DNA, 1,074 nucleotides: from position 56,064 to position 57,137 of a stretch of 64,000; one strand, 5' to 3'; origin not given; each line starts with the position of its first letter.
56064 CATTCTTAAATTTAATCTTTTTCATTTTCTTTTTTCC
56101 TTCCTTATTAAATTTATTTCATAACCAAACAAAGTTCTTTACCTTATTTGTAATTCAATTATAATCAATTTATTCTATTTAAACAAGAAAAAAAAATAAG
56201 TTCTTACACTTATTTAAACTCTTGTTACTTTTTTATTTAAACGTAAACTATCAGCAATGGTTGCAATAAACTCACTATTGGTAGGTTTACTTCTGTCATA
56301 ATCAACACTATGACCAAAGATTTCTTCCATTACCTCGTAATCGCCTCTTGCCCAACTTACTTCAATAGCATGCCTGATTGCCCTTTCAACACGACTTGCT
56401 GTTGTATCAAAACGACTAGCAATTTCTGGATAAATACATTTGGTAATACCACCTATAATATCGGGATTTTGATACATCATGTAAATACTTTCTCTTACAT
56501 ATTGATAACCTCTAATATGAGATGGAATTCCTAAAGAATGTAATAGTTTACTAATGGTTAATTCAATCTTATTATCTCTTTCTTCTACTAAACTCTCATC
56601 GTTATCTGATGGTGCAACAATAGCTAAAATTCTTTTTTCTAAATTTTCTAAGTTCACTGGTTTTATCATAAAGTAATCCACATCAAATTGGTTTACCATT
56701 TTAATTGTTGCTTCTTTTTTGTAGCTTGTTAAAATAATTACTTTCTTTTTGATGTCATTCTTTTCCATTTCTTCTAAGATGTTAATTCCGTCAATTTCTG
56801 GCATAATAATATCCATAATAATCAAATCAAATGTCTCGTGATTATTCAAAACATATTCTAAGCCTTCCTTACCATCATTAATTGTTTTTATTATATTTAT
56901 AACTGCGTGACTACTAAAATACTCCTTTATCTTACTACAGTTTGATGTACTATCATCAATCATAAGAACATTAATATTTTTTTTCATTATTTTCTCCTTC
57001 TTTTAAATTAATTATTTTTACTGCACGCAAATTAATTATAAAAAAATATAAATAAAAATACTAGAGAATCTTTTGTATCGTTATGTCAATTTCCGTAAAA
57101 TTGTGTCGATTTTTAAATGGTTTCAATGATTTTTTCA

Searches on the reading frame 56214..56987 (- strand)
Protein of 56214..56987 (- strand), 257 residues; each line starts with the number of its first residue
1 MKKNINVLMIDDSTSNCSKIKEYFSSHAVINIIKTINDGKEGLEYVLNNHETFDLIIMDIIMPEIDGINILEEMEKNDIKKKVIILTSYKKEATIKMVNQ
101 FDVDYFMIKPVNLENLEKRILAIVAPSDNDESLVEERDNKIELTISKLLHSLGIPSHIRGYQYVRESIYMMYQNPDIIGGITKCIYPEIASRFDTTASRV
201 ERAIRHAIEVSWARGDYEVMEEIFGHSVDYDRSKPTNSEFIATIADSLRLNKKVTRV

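Call 42: list_cluster_members(proteins=[window:56214-56987:-, window:59289-60296:-, window:34969-36153:-])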
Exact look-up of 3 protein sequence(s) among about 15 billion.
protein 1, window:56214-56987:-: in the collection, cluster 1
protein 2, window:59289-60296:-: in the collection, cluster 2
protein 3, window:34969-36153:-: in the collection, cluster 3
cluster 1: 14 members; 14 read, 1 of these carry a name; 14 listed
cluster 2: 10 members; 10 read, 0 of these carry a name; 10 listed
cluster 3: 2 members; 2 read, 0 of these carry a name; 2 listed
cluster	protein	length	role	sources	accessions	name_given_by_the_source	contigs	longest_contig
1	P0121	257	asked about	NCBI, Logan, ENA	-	-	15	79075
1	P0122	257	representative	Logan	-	-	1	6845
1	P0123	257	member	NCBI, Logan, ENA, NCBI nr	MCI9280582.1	MAG: sporulation transcription factor Spo0A [Bacilli bacterium] | sporulation transcription factor Spo0A [Bacilli bacterium]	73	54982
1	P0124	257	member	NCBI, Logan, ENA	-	-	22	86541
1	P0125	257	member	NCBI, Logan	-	-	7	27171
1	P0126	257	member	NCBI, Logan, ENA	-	-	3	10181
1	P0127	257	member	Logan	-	-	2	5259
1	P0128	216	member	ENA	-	-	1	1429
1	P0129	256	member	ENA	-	-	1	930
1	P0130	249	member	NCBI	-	-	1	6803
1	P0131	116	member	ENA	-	-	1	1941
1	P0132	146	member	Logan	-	-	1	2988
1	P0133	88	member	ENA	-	-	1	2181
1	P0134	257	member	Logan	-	-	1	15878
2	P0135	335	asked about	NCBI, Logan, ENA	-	-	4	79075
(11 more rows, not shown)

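Call 43: find_encoding_contigs(protein=window:56214-56987:-, flank=3500, max_places=10)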
Protein window:56214-56987:- (257 aa): 22 contigs read that carry it; 10 places shown.
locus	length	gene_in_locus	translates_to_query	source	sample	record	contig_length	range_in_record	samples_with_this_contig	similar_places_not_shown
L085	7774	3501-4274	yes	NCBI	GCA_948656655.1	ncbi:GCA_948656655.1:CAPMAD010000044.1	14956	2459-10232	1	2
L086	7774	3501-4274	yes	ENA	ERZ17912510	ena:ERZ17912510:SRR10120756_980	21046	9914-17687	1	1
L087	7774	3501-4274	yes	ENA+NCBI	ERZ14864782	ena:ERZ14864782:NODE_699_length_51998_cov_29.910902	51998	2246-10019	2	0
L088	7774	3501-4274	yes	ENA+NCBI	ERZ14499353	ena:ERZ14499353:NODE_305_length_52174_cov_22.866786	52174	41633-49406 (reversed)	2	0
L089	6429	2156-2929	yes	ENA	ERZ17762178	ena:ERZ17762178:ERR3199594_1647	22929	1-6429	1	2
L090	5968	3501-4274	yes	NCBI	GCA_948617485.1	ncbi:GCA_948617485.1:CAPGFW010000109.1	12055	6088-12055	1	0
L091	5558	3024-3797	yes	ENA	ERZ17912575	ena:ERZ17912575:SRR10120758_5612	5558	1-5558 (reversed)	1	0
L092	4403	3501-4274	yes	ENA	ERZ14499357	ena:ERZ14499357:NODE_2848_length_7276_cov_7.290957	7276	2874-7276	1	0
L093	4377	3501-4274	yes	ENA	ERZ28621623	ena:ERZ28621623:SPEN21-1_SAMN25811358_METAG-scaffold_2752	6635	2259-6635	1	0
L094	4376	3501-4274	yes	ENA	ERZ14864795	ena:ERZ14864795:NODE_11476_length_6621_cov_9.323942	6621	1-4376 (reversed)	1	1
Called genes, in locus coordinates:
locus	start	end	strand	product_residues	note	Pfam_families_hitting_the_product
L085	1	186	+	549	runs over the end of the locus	PF02824:TGS, PF00485:PRK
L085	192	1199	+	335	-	PF00044:Gp_dh_N, PF02800:Gp_dh_C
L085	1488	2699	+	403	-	PF00162:PGK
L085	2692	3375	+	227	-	PF00121:TIM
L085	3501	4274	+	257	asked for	PF00072:Response_reg, PF08769:Spo0A_C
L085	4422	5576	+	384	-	-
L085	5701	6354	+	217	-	PF01464:SLT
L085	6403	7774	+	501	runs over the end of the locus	PF01676:Metalloenzyme, PF06415:iPGM_N, PF01663:Phosphodiest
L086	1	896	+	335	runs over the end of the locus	PF00044:Gp_dh_N, PF02800:Gp_dh_C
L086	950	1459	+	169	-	-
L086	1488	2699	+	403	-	PF00162:PGK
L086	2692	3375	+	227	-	PF00121:TIM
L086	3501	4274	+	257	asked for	PF00072:Response_reg, PF08769:Spo0A_C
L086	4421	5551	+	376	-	-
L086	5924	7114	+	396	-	-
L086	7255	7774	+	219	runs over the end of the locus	PF01464:SLT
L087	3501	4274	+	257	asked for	PF00072:Response_reg, PF08769:Spo0A_C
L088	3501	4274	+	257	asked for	PF00072:Response_reg, PF08769:Spo0A_C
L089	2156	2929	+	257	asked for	PF00072:Response_reg, PF08769:Spo0A_C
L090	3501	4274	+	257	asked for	PF00072:Response_reg, PF08769:Spo0A_C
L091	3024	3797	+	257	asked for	PF00072:Response_reg, PF08769:Spo0A_C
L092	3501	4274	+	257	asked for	PF00072:Response_reg, PF08769:Spo0A_C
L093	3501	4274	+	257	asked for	PF00072:Response_reg, PF08769:Spo0A_C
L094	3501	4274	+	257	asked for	PF00072:Response_reg, PF08769:Spo0A_C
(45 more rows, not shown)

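Call 54: find_homologous_proteins(query=window:56214-56987:-, max_evalue=1e-40)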
Query window:56214-56987:- (257 aa): 7277 proteins with E <= 1e-40 among 8000 candidates; the best 120 are listed.
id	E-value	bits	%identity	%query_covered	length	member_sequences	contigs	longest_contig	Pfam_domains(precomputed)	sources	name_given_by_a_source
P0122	3.5e-162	555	100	100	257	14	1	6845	PF00072.31,PF08769.18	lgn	-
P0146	5.3e-127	440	79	99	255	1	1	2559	PF00072.31,PF08769.18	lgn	-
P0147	8.4e-126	436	76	100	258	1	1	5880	PF00072.31,PF08769.18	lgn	-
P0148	1.5e-125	435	78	99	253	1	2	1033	PF00072.31,PF08769.18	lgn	-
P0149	7.0e-125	433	78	99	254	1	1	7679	PF00072.31,PF08769.18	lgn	-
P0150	3.5e-124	431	77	100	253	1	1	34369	PF00072.31,PF08769.18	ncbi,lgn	-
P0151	3.4e-123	428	77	99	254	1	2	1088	PF00072.31,PF08769.18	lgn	-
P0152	4.4e-123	427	76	99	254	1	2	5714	PF00072.31,PF08769.18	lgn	-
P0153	4.5e-123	427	76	98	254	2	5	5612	PF00072.31,PF08769.18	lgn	-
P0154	6.5e-123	427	76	98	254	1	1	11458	PF00072.31,PF08769.18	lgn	-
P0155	6.8e-123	427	75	99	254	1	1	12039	PF00072.31,PF08769.18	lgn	-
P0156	6.8e-123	427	77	99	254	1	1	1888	PF00072.31,PF08769.18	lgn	-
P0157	9.6e-123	426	75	99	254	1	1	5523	PF00072.31,PF08769.18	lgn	-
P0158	1.1e-122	426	74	99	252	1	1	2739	PF00072.31,PF08769.18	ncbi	-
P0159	1.5e-122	425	76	99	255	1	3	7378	PF00072.31,PF08769.18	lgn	-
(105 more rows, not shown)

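Call 79: search_protein_families(library=padloc, proteins=[L086:4421-5551:+], max_evalue=0.1)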
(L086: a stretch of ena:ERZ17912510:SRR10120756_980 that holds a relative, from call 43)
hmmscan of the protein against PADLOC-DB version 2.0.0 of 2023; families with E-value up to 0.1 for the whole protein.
L086:4421-5551:+ (376 aa): 0 families
